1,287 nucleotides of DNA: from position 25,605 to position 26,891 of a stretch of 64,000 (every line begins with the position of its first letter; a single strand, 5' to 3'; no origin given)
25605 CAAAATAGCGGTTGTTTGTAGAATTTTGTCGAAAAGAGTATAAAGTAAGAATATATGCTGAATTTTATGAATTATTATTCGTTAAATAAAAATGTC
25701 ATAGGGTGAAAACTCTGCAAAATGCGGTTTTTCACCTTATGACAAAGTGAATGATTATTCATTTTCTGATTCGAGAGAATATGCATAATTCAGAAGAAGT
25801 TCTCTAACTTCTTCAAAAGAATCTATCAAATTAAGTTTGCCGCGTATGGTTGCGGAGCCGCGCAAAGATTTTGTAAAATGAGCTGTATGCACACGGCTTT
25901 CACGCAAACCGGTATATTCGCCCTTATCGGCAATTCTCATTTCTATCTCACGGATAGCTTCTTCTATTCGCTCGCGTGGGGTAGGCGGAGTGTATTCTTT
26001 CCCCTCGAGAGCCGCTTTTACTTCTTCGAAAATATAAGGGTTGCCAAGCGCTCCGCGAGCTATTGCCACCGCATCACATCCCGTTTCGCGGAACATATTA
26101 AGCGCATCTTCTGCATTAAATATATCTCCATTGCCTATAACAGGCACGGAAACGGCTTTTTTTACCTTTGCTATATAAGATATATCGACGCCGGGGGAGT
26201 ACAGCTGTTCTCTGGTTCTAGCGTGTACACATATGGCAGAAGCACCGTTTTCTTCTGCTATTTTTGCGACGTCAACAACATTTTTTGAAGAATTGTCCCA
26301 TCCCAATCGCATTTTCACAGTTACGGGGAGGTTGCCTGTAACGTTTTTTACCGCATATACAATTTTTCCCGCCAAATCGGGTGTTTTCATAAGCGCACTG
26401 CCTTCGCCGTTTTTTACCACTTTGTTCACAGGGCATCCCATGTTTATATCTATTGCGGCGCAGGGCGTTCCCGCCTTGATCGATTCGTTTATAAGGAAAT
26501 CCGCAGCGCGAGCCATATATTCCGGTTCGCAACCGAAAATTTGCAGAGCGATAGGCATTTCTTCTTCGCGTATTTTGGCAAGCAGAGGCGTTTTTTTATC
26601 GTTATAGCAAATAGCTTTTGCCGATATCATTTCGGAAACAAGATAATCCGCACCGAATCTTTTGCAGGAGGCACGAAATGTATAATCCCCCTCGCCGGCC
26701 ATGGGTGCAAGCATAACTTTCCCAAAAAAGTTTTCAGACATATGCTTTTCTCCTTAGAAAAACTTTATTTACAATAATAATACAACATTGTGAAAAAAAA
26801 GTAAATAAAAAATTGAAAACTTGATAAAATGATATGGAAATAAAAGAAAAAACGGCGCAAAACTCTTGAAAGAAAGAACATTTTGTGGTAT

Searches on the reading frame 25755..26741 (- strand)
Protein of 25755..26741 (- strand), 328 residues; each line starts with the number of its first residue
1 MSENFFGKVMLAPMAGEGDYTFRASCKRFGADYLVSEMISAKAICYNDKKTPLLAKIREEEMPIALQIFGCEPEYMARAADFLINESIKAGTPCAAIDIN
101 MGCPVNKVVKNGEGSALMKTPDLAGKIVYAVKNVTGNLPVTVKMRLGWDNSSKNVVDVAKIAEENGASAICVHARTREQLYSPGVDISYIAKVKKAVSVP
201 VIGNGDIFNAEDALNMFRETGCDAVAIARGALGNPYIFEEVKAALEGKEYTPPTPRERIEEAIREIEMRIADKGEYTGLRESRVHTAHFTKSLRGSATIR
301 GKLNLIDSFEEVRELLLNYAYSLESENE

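Call 60: search_protein_families(library=pfam, proteins=[window:25755-26741:-], max_evalue=0.00001)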
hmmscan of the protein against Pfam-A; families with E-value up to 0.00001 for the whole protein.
window:25755-26741:- (328 aa): 2 families
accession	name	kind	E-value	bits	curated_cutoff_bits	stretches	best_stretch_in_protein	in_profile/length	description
PF01207.24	Dus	-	3.7e-82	276.3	20.4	1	10-315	1-301/311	Dihydrouridine synthase (Dus)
PF01180.27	DHO_dh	-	7.2e-07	29.1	27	0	187-246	227-288/291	Dihydroorotate dehydrogenase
